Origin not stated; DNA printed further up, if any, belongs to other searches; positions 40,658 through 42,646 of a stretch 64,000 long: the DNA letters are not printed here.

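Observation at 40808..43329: IDI1–GGPPS fusion protein next to isopentenyl phosphate kinase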

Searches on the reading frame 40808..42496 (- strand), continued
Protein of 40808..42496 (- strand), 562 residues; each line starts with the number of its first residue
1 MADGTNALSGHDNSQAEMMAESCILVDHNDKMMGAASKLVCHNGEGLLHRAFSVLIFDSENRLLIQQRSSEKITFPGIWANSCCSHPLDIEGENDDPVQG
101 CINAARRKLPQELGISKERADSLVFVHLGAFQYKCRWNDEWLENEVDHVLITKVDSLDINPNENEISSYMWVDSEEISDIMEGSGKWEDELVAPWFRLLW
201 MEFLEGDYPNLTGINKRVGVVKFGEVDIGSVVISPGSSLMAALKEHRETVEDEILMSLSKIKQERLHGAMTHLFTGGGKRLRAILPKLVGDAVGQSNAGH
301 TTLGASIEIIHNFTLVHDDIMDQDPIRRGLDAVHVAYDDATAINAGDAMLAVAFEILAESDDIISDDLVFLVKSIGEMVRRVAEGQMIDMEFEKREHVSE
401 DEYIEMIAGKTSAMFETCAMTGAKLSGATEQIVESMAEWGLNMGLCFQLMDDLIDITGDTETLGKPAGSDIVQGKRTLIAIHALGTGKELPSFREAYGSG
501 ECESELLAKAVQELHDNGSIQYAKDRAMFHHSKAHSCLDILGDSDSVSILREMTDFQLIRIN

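Call 17: find_related_loci(query=window:40808-42496:-, collection=genome_contigs, flank=8000)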
Query window:40808-42496:- (562 aa) in genome_contigs; peptide patterns used: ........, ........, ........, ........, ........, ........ (x = any residue, [..] = any of these).
457 stretches matched a pattern; 454 encode a relative of the query (tblastn E <= 1e-3); the best 80 are kept; 79 distinct loci.
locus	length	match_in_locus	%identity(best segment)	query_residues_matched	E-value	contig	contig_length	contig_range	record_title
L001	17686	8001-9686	83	1-562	0e+0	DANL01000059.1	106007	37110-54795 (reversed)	MAG TPA_asm: Euryarchaeota archaeon UBA121 UBA121_contig_182, whole genome shotgun sequence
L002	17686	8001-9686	82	1-562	0e+0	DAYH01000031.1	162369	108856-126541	MAG TPA_asm: Euryarchaeota archaeon UBA103 UBA103_contig_143, whole genome shotgun sequence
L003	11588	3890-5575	83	1-562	0e+0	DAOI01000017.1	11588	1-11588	MAG TPA_asm: Euryarchaeota archaeon UBA463 UBA463_contig_33958, whole genome shotgun sequence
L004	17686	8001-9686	82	1-562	0e+0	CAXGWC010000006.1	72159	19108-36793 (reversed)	MAG TPA_asm: uncultured Candidatus Poseidoniales archaeon isolate ERR594286_maxbin2_4 genome assembly, contig: ERZ118484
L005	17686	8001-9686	81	1-562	0e+0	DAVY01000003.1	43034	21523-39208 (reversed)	MAG TPA_asm: Euryarchaeota archaeon UBA130 UBA130_contig_2501, whole genome shotgun sequence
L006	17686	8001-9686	81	1-562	0e+0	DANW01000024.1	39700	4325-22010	MAG TPA_asm: Euryarchaeota archaeon UBA28 UBA28_contig_7312, whole genome shotgun sequence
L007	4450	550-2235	80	1-562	0e+0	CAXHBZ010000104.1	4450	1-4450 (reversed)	MAG TPA_asm: uncultured Candidatus Poseidoniales archaeon isolate SRR12480086_binner13_Refined_4 genome assembly, contig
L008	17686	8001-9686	81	1-562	0e+0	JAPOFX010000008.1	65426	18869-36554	MAG: Candidatus Poseidoniales archaeon isolate P0F0MGII_4 NODE_8_length_65426_cov_10.611165, whole genome shotgun sequen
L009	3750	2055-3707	81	1-551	0e+0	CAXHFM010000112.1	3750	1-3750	MAG TPA_asm: uncultured Candidatus Poseidoniales archaeon isolate SRR13122109_concoct_43 genome assembly, contig: ERZ942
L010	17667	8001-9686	81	1-562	0e+0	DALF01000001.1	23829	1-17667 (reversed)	MAG TPA_asm: Euryarchaeota archaeon UBA170 UBA170_contig_10285, whole genome shotgun sequence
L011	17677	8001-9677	68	5-562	0e+0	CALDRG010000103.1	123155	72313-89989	MAG TPA_asm: uncultured euryarchaeote isolate ERR599125_bin.45_CONCOCT_v1.1_MAG genome assembly, contig: ERZ841701.5, wh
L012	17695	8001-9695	65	1-562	0e+0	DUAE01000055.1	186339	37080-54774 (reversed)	MAG TPA_asm: Candidatus Poseidoniales archaeon isolate UWMA-0266 NODE_89_length_186339_cov_1.329483, whole genome shotgu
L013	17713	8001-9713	66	4-562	0e+0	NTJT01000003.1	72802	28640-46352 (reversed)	MAG: Marine Group II euryarchaeote MED-G34 EUII-MED-G34-C3, whole genome shotgun sequence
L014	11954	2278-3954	65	5-562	0e+0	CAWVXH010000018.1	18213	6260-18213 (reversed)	MAG TPA_asm: uncultured Candidatus Poseidoniales archaeon isolate ERR3589593_concoct_140 genome assembly, contig: ERZ751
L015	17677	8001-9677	63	5-562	0e+0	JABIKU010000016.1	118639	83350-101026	MAG: Methanobacteriota archaeon isolate SI054_bin56 k141_327350, whole genome shotgun sequence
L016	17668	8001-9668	64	6-562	0e+0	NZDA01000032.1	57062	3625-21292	MAG: Methanobacteriota archaeon isolate ARS1134 10581, whole genome shotgun sequence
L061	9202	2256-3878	50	15-561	2e-162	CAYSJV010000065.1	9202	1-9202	MAG TPA_asm: uncultured Candidatus Poseidoniales archaeon isolate SRP077602_co3_858 genome assembly, contig: NODE_12804_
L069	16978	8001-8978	45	237-560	6e-82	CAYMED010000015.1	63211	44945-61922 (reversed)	MAG TPA_asm: uncultured Candidatus Poseidoniales archaeon isolate SRP077602_co4_213 genome assembly, contig: NODE_605_le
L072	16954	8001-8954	39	239-560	2e-62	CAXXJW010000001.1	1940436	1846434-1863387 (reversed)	MAG: Methanosarcinaceae archaeon isolate 49143578-751d-4d73-9964-2185b3227837 genome assembly, contig: contig_1, whole g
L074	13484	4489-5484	39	229-560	4e-62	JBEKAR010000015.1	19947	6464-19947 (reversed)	MAG: Methanomassiliicoccales archaeon isolate SPRUCE 117 SPRUCE_117_15, whole genome shotgun sequence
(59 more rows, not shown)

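Call 28: search_protein_families(library=ncbifam, proteins=[L069:6884-7993:+, L069:7980-8987:+, L069:5860-6834:+, L074:3437-4495:+, L074:4492-5493:+, L072:5137-6261:+, L072:6609-7964:+, L072:3380-4309:+], max_evalue=1e-10)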
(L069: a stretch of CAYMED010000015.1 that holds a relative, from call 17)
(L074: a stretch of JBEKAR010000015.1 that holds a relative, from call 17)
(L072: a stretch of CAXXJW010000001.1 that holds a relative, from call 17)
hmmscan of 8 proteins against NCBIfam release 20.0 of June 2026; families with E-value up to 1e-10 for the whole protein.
L069:6884-7993:+ (369 aa): 1 family
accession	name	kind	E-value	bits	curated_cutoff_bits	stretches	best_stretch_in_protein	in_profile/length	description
TIGR02151.1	IPP_isom_2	equivalog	2.6e-107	358.6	281.3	1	15-350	1-336/338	type 2 isopentenyl-diphosphate Delta-isomerase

L069:7980-8987:+ (335 aa): 16 families
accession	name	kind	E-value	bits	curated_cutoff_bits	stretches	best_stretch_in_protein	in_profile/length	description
NF040698.1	IdsA_Meth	equivalog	1.2e-79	267.9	468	1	10-334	3-327/328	short chain isoprenyl diphosphate synthase IdsA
NF041003.1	GGPP_syn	equivalog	5.4e-70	236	500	1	13-333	5-324/326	geranylgeranyl diphosphate synthase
NF041169.1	f2_encap_cargo4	exception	1.5e-67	228.2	450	1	46-334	47-333/334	family 2 encapsulin nanocompartment cargo protein polyprenyl transferase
NF040789.2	gerfarn_diphsyn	equivalog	1.2e-58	199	560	1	14-334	11-344/345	geranylfarnesyl diphosphate synthase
NF045549.1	GGPPsyn_IdsB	equivalog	1.2e-55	189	475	1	46-333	62-344/346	geranylgeranyl diphosphate synthase IdsB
NF045485.1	FPPsyn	subfamily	3.4e-54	184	275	1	16-251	3-245/288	farnesyl diphosphate synthase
TIGR02749.1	prenyl_cyano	equivalog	1.7e-53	181.7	383.2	1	20-333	16-320/322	solanesyl diphosphate synthase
NF008140.0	PRK10888.1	equivalog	9.4e-45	153.3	412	1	43-334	38-322/323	octaprenyl diphosphate synthase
TIGR02748.1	GerC3_HepT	equivalog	1.4e-44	152.5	456.55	1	14-327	9-311/319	heptaprenyl diphosphate synthase component II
NF045628.1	HxpDPsynlarge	equivalog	7.4e-38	130.3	500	1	21-326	8-302/311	hexaprenyl-diphosphate synthase large subunit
NF042417.1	NPPPS_Mycobact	equivalog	8.5e-38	130.2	600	1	20-333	28-333/335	nonaprenyl/(2E,6E)-farnesyl/geranylgeranyl diphosphat synthase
NF045685.1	GGPPSynCrtE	equivalog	1e-37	129.8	460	1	13-248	6-247/293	geranylgeranyl diphosphate synthase CrtE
NF007877.0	PRK10581.1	equivalog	8.9e-31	107.2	321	1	41-248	36-250/299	(2E,6E)-farnesyl diphosphate synthase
NF040627.1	GFPS_Meth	equivalog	2.4e-28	99.4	600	1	12-234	4-218/285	geranylfarnesyl diphosphate synthase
NF042416.1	GFPPS_Mycobact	equivalog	1.1e-26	93.7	600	1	36-318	29-332/350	bifunctional (2E,6E)-farnesyl/geranyl diphosphate synthase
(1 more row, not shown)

L069:5860-6834:+ (324 aa): 2 families
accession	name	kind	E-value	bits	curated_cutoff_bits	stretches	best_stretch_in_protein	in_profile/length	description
NF040647.1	IPPK_Arch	equivalog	1.9e-34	119.1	120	1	50-308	2-249/259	isopentenyl phosphate kinase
TIGR01092.1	P5CS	equivalog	2.9e-11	42.3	796.75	0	213-311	169-267/715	delta l-pyrroline-5-carboxylate synthetase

L074:3437-4495:+ (352 aa): 3 families
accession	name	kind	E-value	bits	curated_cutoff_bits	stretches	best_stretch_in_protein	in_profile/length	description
TIGR02151.1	IPP_isom_2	equivalog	1.6e-100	336.4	281.3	1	6-340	1-337/338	type 2 isopentenyl-diphosphate Delta-isomerase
NF008398.0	PRK11197.1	subfamily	2.3e-12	46.4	376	0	263-335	300-373/381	L-lactate dehydrogenase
NF033901.1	L_lactate_LldD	exception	1.3e-11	44.1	550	0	263-333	300-371/377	FMN-dependent L-lactate dehydrogenase LldD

L074:4492-5493:+ (333 aa): 16 families
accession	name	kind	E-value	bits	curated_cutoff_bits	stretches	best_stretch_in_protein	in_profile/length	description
NF041003.1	GGPP_syn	equivalog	2.2e-95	319.5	500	1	15-333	11-326/326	geranylgeranyl diphosphate synthase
NF040698.1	IdsA_Meth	equivalog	5.4e-95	318.3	468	1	5-332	2-327/328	short chain isoprenyl diphosphate synthase IdsA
NF041169.1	f2_encap_cargo4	exception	1.4e-74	251.3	450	1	42-331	47-332/334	family 2 encapsulin nanocompartment cargo protein polyprenyl transferase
NF040789.2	gerfarn_diphsyn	equivalog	3.9e-69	233.4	560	1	5-332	6-344/345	geranylfarnesyl diphosphate synthase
NF045485.1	FPPsyn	subfamily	3.2e-59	200.4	275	1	14-285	5-283/288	farnesyl diphosphate synthase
NF045549.1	GGPPsyn_IdsB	equivalog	2e-56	191.6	475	1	42-322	62-338/346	geranylgeranyl diphosphate synthase IdsB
TIGR02748.1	GerC3_HepT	equivalog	7.3e-52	176.4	456.55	1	28-327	26-313/319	heptaprenyl diphosphate synthase component II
NF045628.1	HxpDPsynlarge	equivalog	1.1e-51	175.8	500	1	30-325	20-303/311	hexaprenyl-diphosphate synthase large subunit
NF045685.1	GGPPSynCrtE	equivalog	2.1e-51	174.7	460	1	8-270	5-276/293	geranylgeranyl diphosphate synthase CrtE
NF008140.0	PRK10888.1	equivalog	3.7e-49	167.8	412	1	43-332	42-322/323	octaprenyl diphosphate synthase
TIGR02749.1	prenyl_cyano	equivalog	8.3e-47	159.8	383.2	1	36-331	35-320/322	solanesyl diphosphate synthase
NF042417.1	NPPPS_Mycobact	equivalog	1.7e-44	152.3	600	1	33-331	44-333/335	nonaprenyl/(2E,6E)-farnesyl/geranylgeranyl diphosphat synthase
NF007877.0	PRK10581.1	equivalog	2e-35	122.4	321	1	8-253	5-259/299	(2E,6E)-farnesyl diphosphate synthase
NF042416.1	GFPPS_Mycobact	equivalog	1.7e-34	119.3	600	1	29-310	26-326/350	bifunctional (2E,6E)-farnesyl/geranyl diphosphate synthase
NF040627.1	GFPS_Meth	equivalog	1.4e-24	87.1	600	1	32-222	27-210/285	geranylfarnesyl diphosphate synthase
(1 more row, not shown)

L072:5137-6261:+ (374 aa): 3 families
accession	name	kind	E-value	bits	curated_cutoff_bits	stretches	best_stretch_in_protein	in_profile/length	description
TIGR02151.1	IPP_isom_2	equivalog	2.7e-124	414.5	281.3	1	16-348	1-336/338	type 2 isopentenyl-diphosphate Delta-isomerase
TIGR02708.1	L_lactate_ox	equivalog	3.2e-11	42.8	645.5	0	261-343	274-355/367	L-lactate oxidase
NF008398.0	PRK11197.1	subfamily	7.2e-11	41.5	376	0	260-347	290-376/381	L-lactate dehydrogenase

L072:6609-7964:+ (451 aa): 2 families
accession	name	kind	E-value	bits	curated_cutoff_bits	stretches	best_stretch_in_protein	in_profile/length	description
TIGR00649.1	MG423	subfamily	3e-142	474.8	400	1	9-450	2-418/546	RNase J family beta-CASP ribonuclease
NF047419.1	RNase_J1_RnjA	exception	3.6e-82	276.8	820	1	8-450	2-418/549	ribonuclease J1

L072:3380-4309:+ (309 aa): 12 families
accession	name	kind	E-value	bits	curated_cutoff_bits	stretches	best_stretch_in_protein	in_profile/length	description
NF003036.0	PRK03926.1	equivalog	3.9e-127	423.5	403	1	1-304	1-300/302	mevalonate kinase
TIGR00549.1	mevalon_kin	equivalog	1e-76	258.1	163.05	1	6-270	1-276/276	mevalonate kinase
NF003006.0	PRK03817.1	equivalog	2.3e-21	76.1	443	1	1-136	1-144/352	galactokinase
NF003705.0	PRK05322.1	equivalog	1.7e-19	69.8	385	0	6-147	24-181/388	galactokinase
NF003472.0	PRK05101.1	equivalog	2.5e-17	62.9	499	1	3-137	22-170/382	galactokinase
TIGR00131.1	gal_kin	equivalog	1.9e-16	59.9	226.65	0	3-131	19-162/388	galactokinase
NF001816.0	PRK00555.1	equivalog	9.5e-15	54.4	509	0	2-135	3-147/363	galactokinase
NF002288.1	PRK01212.1-4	equivalog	2.4e-14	53.1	194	1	35-161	29-158/303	homoserine kinase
TIGR01220.1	Pmev_kin_Gr_pos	equivalog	5.2e-14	52.1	165.7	0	92-149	117-174/358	phosphomevalonate kinase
NF049969.1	GlMnHpPKinHddA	equivalog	1.1e-12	48.1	600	0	68-150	84-169/338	D-glycero-D-manno-heptose 7-phosphate kinase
NF040725.1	panto_kin_Meth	equivalog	3.9e-11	42.4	380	1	31-149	38-153/286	pantoate kinase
TIGR00191.1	thrB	equivalog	4.5e-11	42.1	168.25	0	69-153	68-148/304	homoserine kinase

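Call 29: search_protein_representatives(protein=window:40808-42496:-)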
Query: 562 residues. Proteins with E-value up to 0.001 (for the whole library): 44789; up to 1e-10: 25285; up to 1e-30: 1846. The best 150 are listed.
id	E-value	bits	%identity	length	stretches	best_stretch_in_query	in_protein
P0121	3.3e-160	550.8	51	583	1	6-561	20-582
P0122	2.1e-129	449.1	42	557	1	21-561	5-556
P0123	1.9e-110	386.5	66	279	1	157-428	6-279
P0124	1.1e-95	337.7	50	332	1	237-561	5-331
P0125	2.0e-85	303.9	46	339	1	238-560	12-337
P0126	2.8e-80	286.9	52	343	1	6-253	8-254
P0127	1.2e-79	284.8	49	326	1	240-561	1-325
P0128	2.3e-79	284.0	45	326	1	242-560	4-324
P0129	1.4e-74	268.1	45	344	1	5-322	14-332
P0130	5.7e-67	243.0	42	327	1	241-559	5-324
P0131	1.9e-63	231.4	50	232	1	13-206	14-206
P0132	1.1e-60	222.2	40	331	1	239-560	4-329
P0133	2.3e-60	221.2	40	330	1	244-560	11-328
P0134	4.0e-60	220.4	43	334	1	240-557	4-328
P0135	1.1e-59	218.9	38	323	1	240-558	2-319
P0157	5.7e-53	196.8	46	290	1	11-211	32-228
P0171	8.8e-50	186.3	32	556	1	6-487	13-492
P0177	1.8e-49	185.3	47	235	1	7-210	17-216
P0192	9.3e-48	179.6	35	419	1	242-554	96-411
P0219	5.6e-45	170.4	43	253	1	2-213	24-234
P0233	2.6e-44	168.2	35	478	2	250-489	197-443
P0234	3.6e-44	167.8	34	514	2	266-489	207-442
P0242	1.4e-43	165.9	34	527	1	19-486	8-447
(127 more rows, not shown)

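Call 30: list_cluster_members(proteins=[P0121, P0122, P0171, P0242, P0233, P0234, P0131, P0157, P0177, P0219])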
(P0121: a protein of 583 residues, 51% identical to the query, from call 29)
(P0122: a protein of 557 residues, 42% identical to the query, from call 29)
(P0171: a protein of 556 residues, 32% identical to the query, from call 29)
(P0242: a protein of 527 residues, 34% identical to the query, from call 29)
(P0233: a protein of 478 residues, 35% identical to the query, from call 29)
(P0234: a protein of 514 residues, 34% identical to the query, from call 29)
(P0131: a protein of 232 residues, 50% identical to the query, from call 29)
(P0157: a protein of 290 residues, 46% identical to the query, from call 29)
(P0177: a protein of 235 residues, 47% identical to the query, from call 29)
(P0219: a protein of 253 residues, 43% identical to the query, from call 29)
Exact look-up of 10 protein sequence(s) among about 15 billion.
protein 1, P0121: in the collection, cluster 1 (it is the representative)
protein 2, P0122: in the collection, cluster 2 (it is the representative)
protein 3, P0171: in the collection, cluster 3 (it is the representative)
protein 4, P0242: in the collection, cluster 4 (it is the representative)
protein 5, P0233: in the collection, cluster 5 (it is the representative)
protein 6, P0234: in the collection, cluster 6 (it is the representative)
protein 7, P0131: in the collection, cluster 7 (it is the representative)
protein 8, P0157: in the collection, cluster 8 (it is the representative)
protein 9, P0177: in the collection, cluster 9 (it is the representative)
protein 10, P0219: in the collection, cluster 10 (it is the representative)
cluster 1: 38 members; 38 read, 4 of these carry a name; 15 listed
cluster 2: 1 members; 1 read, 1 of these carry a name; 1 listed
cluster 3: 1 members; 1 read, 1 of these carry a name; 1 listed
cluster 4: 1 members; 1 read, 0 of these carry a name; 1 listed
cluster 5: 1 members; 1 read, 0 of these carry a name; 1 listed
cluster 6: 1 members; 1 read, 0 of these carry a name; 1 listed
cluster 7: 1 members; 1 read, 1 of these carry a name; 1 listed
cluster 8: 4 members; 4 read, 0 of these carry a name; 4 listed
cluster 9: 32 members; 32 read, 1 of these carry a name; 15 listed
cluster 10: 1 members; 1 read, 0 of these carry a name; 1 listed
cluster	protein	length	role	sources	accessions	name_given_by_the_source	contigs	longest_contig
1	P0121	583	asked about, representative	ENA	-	-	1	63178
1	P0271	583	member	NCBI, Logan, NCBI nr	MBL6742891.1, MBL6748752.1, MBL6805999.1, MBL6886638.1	MAG: isopentenyl-diphosphate delta-isomerase [Candidatus Poseidonia sp.] | isopentenyl-diphosphate delta-isomerase [Poseidonia sp.]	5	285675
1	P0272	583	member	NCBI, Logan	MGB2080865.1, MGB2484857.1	MAG: isopentenyl-diphosphate delta-isomerase [Poseidonia sp.]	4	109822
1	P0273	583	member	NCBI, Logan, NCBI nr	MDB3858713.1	isopentenyl-diphosphate delta-isomerase [Candidatus Poseidonia sp.] | isopentenyl-diphosphate delta-isomerase [Poseidonia sp.]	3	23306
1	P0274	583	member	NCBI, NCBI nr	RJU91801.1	MAG: isopentenyl-diphosphate delta-isomerase [Candidatus Poseidoniales archaeon]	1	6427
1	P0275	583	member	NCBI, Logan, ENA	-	-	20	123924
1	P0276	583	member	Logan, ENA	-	-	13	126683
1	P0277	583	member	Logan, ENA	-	-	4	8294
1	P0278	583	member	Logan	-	-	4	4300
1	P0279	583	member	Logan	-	-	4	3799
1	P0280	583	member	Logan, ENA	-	-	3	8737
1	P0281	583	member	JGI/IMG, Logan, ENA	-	-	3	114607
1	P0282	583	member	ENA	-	-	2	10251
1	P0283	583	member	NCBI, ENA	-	-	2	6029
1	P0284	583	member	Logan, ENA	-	-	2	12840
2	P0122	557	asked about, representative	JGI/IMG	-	geranylgeranyl diphosphate synthase, type I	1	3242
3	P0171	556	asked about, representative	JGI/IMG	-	geranylgeranyl diphosphate synthase type 3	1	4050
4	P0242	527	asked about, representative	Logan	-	-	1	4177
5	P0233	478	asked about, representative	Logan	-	-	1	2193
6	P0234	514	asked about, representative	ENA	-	-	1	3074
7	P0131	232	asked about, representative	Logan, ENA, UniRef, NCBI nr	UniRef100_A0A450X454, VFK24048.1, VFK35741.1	Isopentenyl-diphosphate delta-isomerase n=1 Tax=Candidatus Kentrum sp. LPFa TaxID=2126335 ... | MAG: isopentenyl-diphosphate delta-isomerase [Candidatus Kentron sp. LPFa]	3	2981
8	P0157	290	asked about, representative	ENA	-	-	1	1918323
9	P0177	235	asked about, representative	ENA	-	-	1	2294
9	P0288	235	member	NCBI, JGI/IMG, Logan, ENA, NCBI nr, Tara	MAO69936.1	MAG: isopentenyl-diphosphate delta-isomerase [Euryarchaeota archaeon] | isopentenyl-diphosphate delta-isomerase [Euryarchaeota archaeon] | strand:- start:7044 stop:7751 length:708 start_codon:yes stop_codon:yes gene_type:complete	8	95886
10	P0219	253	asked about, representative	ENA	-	-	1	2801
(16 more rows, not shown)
